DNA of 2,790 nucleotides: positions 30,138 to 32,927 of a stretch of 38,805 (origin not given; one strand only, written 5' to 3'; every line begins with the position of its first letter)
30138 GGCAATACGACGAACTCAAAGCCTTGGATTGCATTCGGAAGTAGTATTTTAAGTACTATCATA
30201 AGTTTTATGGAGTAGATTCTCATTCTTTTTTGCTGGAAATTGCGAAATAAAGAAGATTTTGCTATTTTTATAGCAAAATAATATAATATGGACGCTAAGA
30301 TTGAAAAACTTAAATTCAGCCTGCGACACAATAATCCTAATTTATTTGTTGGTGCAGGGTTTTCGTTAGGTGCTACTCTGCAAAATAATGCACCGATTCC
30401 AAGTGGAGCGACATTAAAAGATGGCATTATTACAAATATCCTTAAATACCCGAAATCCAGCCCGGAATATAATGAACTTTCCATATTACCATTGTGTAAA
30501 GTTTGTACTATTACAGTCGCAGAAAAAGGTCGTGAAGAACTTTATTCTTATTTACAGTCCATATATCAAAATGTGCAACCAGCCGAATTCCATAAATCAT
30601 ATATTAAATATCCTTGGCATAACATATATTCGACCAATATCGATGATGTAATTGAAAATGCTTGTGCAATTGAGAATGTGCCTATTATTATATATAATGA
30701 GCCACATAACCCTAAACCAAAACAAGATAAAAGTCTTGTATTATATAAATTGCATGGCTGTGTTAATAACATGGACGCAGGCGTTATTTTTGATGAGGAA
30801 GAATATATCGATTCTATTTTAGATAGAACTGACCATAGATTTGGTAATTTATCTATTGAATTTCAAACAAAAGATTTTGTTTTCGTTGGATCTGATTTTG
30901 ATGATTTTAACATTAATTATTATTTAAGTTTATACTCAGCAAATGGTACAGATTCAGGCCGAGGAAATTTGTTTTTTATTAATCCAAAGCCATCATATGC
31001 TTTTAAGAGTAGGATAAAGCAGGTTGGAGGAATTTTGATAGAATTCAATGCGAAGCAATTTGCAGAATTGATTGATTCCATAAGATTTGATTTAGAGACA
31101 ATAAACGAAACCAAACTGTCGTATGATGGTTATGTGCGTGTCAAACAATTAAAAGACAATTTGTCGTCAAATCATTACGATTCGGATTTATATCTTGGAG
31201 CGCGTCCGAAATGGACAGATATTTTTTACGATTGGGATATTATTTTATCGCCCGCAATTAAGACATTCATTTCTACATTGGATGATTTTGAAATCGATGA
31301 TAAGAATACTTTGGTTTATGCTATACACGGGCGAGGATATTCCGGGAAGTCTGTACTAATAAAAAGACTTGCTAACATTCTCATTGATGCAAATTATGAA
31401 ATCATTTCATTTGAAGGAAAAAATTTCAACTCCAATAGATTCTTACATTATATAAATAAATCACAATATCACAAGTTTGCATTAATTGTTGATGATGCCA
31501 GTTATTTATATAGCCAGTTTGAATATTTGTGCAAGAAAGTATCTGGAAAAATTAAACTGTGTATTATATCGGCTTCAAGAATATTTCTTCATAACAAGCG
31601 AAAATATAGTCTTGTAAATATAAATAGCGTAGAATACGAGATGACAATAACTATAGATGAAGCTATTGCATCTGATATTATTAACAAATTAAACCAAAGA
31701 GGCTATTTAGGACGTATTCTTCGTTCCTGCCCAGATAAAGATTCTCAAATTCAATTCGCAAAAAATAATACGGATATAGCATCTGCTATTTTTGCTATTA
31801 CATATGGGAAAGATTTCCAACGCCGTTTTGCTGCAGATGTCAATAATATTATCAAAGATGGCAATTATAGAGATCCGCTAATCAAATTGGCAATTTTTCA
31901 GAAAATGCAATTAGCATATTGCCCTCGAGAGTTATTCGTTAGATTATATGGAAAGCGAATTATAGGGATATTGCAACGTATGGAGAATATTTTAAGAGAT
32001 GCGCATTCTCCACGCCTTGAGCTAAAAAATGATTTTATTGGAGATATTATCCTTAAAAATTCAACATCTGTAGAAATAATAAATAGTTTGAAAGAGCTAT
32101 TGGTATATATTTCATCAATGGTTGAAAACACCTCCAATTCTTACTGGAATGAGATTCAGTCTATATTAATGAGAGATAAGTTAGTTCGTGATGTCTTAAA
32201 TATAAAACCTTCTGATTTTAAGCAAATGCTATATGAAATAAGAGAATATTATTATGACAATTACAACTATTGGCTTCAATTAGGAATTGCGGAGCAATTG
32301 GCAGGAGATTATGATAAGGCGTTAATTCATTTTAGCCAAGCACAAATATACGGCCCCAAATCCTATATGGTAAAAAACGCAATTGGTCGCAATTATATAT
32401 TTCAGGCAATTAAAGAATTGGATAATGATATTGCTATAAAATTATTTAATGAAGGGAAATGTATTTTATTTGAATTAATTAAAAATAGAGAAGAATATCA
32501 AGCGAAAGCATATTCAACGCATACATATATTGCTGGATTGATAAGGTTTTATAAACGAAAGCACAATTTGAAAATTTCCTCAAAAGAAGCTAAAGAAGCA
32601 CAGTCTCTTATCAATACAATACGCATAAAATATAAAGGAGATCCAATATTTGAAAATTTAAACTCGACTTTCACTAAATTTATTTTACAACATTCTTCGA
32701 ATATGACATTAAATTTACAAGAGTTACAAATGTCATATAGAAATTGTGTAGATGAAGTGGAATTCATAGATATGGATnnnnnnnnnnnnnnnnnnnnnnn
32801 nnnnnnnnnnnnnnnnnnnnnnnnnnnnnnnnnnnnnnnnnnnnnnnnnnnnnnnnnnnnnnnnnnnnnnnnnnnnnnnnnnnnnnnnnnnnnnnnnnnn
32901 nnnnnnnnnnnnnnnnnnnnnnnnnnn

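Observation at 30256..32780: SIR2 / P-loop NTPase / helical-repeat protein in an AT-rich island between tail fibre and tape measure genes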

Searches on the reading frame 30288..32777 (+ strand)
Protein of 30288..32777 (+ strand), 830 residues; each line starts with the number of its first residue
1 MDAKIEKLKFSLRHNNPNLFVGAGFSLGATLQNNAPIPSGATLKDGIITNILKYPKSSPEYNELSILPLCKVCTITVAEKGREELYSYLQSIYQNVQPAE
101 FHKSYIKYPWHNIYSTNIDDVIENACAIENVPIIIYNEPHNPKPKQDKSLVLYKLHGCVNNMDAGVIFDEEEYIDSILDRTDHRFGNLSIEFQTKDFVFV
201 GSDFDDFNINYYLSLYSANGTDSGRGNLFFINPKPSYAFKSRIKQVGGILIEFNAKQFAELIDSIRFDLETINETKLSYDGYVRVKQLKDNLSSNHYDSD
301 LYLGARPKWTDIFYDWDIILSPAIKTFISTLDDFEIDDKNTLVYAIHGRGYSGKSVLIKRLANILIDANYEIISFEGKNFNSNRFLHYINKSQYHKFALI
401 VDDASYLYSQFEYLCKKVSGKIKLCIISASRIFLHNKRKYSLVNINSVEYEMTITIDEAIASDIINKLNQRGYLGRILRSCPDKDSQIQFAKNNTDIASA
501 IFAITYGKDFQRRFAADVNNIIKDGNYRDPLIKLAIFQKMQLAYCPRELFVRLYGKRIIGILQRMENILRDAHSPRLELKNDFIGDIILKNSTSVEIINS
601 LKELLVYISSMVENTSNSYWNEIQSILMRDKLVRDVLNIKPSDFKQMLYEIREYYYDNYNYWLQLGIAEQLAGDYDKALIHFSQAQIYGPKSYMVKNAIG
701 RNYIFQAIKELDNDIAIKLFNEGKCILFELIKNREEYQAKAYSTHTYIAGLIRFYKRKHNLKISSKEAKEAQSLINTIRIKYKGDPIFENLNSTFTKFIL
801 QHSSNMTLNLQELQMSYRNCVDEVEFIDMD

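Call 3: search_protein_families(library=pfam, proteins=[window:30288-32777:+], max_evalue=1)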
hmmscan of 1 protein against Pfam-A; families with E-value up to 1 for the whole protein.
window:30288-32777:+ (830 aa): 8 families
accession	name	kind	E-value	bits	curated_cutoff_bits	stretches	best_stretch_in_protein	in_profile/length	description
PF13289.12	SIR2_2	-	1.6e-14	54.7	24.5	1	113-236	3-124/141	SIR2-like domain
PF25199.1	nSTAND_NTPase5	-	4.2e-08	33.6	34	1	302-432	4-134/145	Novel STAND NTPase 5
PF07719.23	TPR_2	-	0.0067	16.9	27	1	661-690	3-32/34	Tetratricopeptide repeat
PF00515.34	TPR_1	-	0.017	15.4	27.8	1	661-685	3-27/34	Tetratricopeptide repeat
PF13173.12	AAA_14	-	0.026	15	27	1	343-441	4-110/129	AAA domain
PF08902.16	DUF1848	-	0.054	13.7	30.5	1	404-461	129-186/262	Domain of unknown function (DUF1848)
PF01637.24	ATPase_2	-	0.24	11.6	33.2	1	339-459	18-119/225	ATPase domain predominantly from Archaea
PF24443.1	DUF7562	-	0.29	11.8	27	0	69-107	46-85/95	Family of unknown function (DUF7562)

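Call 4: search_protein_families(library=padloc, proteins=[window:30288-32777:+], max_evalue=1)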
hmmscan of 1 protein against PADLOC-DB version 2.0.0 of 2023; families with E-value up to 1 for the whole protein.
window:30288-32777:+ (830 aa): 2 families
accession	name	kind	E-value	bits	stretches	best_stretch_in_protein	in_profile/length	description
PDLC00407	ThsA1|ThsA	-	3.6e-15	53.6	1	81-240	73-232/478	STALD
PDLC00409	ThsA1|ThsA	-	5.4e-14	50.2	1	89-221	83-215/242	STALD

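Call 5: search_protein_families(library=ncbifam, proteins=[window:30288-32777:+], max_evalue=1)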
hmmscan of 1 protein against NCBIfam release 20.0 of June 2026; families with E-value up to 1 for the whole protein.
window:30288-32777:+ (830 aa): 2 families
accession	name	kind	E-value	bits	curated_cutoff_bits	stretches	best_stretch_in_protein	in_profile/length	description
NF040959.1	MamA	equivalog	0.012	15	200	1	646-704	58-116/204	magnetosome protein MamA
TIGR02552.1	LcrH_SycD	equivalog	0.063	13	104.8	1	656-690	49-83/136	SycD/LcrH family type III secretion system chaperone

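Call 8: search_protein_families(library=phrogs, proteins=[window:30288-32777:+], max_evalue=0.001)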
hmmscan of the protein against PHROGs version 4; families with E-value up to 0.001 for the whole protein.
window:30288-32777:+ (830 aa): 0 families

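Call 11: find_homologous_proteins(query=window:30288-32777:+, max_evalue=0.001)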
Query window:30288-32777:+ (830 aa): 52 proteins with E <= 0.001 among 8000 candidates.
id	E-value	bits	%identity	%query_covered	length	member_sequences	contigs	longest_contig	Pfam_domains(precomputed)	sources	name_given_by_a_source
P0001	0.0e+0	1871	100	100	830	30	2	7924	PF13289.13,PF25199.2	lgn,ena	-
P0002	0.0e+0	1232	67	100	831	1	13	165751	PF13289.13,PF25199.2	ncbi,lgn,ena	-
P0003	0.0e+0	1226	66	100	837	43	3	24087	PF13289.13,PF25199.2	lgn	-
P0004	0.0e+0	1207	66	100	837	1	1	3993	PF13289.13,PF25199.2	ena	-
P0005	0.0e+0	1115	59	100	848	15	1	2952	PF13289.13,PF25199.2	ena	-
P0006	0.0e+0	1114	60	100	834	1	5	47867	PF13289.13,PF25199.2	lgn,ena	-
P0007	0.0e+0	1093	58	100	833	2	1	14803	PF13289.13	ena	-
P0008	0.0e+0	1069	58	99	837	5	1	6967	PF13289.13,PF07719.24,PF25199.2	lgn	-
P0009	0.0e+0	1044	57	98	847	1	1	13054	PF13289.13,PF07719.24,PF25199.2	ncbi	-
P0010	1.3e-267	908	50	98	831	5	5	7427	PF13289.13,PF25199.2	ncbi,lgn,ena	-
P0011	6.9e-264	896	50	100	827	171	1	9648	PF13289.13,PF25199.2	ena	-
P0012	1.8e-262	891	51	98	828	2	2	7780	PF13289.13,PF25199.2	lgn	-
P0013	5.9e-256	870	49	100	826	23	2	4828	PF13289.13,PF25199.2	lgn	-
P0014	7.7e-160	552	37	100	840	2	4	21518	PF13289.13,PF25199.2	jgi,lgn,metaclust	metaclust:\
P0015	6.0e-158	546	38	96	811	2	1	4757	PF13289.13,PF25199.2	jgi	-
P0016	9.1e-158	545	38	94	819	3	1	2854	PF13289.13,PF25199.2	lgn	-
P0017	5.8e-157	542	38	95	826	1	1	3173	PF13289.13,PF25199.2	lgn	-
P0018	1.3e-156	541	37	99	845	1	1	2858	PF13289.13,PF25199.2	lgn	-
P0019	5.3e-155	536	36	96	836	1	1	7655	PF13289.13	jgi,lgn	-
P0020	8.5e-153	529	36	96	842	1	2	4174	PF13289.13,PF25199.2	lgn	-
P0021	5.2e-152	526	36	98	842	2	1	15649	PF13289.13,PF25199.2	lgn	-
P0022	2.6e-148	514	35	96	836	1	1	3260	PF13289.13,PF25199.2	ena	-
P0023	1.6e-146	508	37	96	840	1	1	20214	PF13289.13,PF25199.2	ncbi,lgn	-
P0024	6.8e-145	503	36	95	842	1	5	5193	PF13289.13,PF25199.2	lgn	-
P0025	7.4e-143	496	35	98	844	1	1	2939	PF13289.13,PF25199.2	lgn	-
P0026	5.2e-141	490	35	98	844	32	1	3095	PF13289.13,PF25199.2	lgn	-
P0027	5.1e-139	483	34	99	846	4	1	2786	PF13289.13,PF25199.2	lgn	-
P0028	1.2e-136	475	34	98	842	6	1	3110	PF13289.13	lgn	-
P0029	3.7e-135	470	34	98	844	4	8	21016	PF13289.13,PF25199.2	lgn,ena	-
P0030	1.4e-120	422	35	93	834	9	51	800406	PF13289.13,PF25199.2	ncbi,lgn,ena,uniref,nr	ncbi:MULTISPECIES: SIR2 family protein [Clostridium]|uniref:SIR2 family protein n=1 Tax=Clostridium 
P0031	8.6e-119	416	34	94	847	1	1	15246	PF13289.13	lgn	-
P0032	9.8e-108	380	31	94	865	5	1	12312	PF13289.13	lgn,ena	-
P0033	1.3e-101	359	31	95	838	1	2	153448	PF13289.13,PF25199.2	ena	-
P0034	5.2e-99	351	31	90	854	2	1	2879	PF13289.13,PF25199.2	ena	-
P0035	3.9e-96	341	31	94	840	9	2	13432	PF13289.13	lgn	-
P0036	1.9e-94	336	30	92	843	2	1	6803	PF13289.13,PF25199.2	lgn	-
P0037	3.0e-94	335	31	89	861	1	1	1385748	PF13289.13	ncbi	-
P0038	4.7e-92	328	30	93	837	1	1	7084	PF13289.13,PF25199.2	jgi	-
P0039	7.2e-87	311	34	66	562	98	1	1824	PF13289.13,PF25199.2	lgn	-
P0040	2.4e-86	309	30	93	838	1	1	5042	PF13289.13,PF25199.2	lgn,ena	-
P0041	1.8e-74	270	29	97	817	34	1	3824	PF13289.13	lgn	-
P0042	5.7e-72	261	29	96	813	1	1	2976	PF13289.13,PF25199.2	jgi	jgi:hypothetical protein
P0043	1.0e-69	254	28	96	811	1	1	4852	PF13289.13,PF25199.2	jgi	jgi:hypothetical protein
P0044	1.3e-58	217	32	59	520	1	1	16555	PF13289.13,PF25199.2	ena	-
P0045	3.8e-56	209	28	91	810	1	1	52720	PF13289.13,PF25199.2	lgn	-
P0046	3.9e-48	183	25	97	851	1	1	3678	PF13289.13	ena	-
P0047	6.7e-42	162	25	91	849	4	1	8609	PF13289.13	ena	-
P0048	7.5e-38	149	24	89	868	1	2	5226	PF13289.13,PF25199.2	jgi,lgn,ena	-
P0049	1.7e-27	114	22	94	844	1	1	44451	PF13289.13,PF13401.13,PF25199.2,PF04851.22,PF20720.4,PF13191.13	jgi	jgi:hypothetical protein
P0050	1.8e-16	78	22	96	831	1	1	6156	PF13289.13,PF25199.2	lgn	-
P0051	4.7e-16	76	23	85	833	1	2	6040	PF13289.13,PF25199.2,PF13191.13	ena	-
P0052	6.2e-4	36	30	14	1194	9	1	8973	PF13289.13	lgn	-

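Call 12: search_solved_structures(query=window:30288-32777:+, max_evalue=1, show_alignments=2)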
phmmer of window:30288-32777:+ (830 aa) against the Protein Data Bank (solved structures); distinct sequences matched with E-value up to 1: 11.
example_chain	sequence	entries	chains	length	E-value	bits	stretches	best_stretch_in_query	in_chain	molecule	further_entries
6lhx_A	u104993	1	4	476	1.4e-09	40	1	73-220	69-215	ThsA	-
8wc0_A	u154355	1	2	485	1.2e-07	33.7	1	89-272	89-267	NAD(+) hydrolase ThsA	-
7uxt_B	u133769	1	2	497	9.5e-06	27.4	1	93-214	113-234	USG protein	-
9v0g_E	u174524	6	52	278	0.00069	21.2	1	99-212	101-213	NAD-dependent protein deacetylase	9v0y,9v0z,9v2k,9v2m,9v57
9gzg_A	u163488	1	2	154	0.0007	21.2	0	661-701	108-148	Engineered CTPR protein with glutamic acids for conductivity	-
9v12_i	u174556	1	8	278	0.21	13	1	99-212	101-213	NAD-dependent protein deacetylase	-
6rzb_C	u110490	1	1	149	0.5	11.8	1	611-665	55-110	MKIAA0325 protein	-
8fwd_0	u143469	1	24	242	0.56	11.6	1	657-710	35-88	O43-rpxdoc-EK1_A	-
8qma_A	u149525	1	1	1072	0.78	11.1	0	681-759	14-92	DNA-directed RNA polymerase subunit beta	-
8r5o_C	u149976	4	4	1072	0.86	11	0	681-760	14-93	DNA-directed RNA polymerase subunit beta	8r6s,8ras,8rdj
9epc_C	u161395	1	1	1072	0.86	11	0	681-760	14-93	RpoB, subunit beta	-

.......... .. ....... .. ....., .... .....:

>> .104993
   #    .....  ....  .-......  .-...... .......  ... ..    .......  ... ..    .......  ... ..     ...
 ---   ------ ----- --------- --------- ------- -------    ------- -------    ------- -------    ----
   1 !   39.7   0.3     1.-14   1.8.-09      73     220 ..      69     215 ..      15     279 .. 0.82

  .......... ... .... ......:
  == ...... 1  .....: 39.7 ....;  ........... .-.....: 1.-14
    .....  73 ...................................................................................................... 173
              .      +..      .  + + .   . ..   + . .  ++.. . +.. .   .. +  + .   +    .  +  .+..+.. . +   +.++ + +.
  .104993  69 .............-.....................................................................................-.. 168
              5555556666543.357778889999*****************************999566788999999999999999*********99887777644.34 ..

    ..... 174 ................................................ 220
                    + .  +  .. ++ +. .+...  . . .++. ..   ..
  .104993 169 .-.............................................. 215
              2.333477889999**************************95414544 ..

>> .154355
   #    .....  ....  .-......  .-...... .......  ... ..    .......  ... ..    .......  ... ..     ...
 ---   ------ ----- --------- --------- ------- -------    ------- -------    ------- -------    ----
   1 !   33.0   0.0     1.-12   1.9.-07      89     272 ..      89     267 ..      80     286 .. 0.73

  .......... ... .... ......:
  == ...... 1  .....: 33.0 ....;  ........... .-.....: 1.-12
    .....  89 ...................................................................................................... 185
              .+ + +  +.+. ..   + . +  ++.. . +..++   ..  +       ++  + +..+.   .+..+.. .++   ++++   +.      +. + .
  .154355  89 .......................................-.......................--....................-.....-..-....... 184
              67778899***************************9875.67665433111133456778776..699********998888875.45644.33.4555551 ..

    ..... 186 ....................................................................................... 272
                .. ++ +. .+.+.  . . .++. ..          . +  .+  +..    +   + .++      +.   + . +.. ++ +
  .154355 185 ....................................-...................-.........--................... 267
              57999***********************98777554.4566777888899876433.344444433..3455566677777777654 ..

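Call 15: find_encoding_contigs(protein=P0001, flank=10000, max_places=6)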
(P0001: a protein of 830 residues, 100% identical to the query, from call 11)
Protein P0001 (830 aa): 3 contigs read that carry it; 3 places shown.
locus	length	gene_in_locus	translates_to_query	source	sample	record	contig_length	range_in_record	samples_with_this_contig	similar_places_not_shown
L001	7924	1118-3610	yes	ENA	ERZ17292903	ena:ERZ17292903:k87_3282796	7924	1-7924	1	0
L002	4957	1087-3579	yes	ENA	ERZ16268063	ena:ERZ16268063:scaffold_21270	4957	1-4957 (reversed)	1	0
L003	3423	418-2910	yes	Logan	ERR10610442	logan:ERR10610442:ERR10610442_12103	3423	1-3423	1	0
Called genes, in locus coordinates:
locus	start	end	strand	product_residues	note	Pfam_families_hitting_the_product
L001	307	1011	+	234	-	-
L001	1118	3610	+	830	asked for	PF13289:SIR2_2, PF25199:nSTAND_NTPase5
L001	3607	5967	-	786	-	-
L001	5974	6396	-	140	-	-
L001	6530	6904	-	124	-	-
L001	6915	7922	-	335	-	?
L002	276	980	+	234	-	-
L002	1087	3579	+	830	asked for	PF13289:SIR2_2, PF25199:nSTAND_NTPase5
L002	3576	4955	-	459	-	?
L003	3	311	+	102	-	?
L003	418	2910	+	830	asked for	PF13289:SIR2_2, PF25199:nSTAND_NTPase5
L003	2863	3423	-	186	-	?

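Call 16: find_encoding_contigs(protein=P0002, flank=10000, max_places=4)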
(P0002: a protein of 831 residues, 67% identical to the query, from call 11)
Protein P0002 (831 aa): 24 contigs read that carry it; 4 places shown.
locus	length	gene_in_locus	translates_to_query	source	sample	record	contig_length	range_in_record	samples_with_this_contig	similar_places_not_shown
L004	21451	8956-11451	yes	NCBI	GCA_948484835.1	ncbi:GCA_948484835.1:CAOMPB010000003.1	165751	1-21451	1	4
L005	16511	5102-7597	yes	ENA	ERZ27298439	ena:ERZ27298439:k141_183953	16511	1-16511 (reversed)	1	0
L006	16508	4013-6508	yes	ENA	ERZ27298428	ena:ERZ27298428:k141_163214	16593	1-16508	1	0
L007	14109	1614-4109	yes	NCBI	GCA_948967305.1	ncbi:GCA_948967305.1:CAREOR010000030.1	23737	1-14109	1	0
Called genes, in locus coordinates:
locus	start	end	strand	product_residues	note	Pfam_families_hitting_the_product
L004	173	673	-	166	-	PF11888:DUF3408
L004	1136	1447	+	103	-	PF12728:HTH_17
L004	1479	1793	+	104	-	PF12728:HTH_17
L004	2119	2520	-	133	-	-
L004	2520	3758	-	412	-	PF17293:Arm-DNA-bind_5, PF13102:Phage_int_SAM_5, PF00589:Phage_integrase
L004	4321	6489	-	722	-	PF07693:KAP_NTPase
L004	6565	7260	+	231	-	PF19570:DUF6088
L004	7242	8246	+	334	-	PF08843:AbiEii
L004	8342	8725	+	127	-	-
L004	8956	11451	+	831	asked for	PF13289:SIR2_2, PF25199:nSTAND_NTPase5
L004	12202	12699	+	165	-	PF19514:MobC_2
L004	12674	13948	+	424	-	PF03432:Relaxase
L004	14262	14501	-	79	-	-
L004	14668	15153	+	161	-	-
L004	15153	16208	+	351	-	-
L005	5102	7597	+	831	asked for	PF13289:SIR2_2, PF25199:nSTAND_NTPase5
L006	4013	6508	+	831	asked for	PF13289:SIR2_2, PF25199:nSTAND_NTPase5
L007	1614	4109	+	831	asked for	PF13289:SIR2_2, PF25199:nSTAND_NTPase5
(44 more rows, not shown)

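Call 17: find_encoding_contigs(protein=P0006, flank=10000, max_places=3)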
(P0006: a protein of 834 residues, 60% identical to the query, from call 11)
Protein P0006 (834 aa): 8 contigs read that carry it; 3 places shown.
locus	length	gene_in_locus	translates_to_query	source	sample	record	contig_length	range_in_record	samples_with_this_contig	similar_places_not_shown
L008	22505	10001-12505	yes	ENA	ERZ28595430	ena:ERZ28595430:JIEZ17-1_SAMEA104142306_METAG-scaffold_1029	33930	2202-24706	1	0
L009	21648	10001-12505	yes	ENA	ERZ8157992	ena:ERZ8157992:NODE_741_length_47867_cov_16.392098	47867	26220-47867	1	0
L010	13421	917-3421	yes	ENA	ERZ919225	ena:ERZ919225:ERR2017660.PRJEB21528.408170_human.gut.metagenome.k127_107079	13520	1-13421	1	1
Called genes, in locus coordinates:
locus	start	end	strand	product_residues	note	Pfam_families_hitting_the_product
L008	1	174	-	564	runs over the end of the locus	PF13149:Mfa_like_1, PF03781:FGE-sulfatase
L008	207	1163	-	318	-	PF13149:Mfa_like_1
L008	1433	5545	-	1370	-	PF23748:Beta-prop_LRRK2 (faint), PF07494:Reg_prop (weak), PF07495:Y_Y_Y, PF00512:HisKA, PF02518:HATPase_c, PF00072:Response_reg, PF00165:HTH_AraC (weak), PF12833:HTH_18, +2 more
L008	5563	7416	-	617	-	PF00890:FAD_binding_2 (weak), PF07992:Pyr_redox_2 (weak), PF12831:FAD_oxidored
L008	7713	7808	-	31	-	-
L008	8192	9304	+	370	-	-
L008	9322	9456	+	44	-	-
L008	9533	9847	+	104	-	PF12728:HTH_17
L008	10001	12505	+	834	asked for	PF13289:SIR2_2, PF25199:nSTAND_NTPase5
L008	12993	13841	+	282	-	-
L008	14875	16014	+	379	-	PF01497:Peripla_BP_2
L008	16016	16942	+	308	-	PF14903:WG_beta_rep, PF03544:TonB_C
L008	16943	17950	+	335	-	PF01032:FecCD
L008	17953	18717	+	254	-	PF02463:SMC_N (faint), PF13175:AAA_15 (faint), PF00005:ABC_tran, PF13304:AAA_21 (faint)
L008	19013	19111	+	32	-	-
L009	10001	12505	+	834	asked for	PF13289:SIR2_2, PF25199:nSTAND_NTPase5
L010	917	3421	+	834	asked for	PF13289:SIR2_2, PF25199:nSTAND_NTPase5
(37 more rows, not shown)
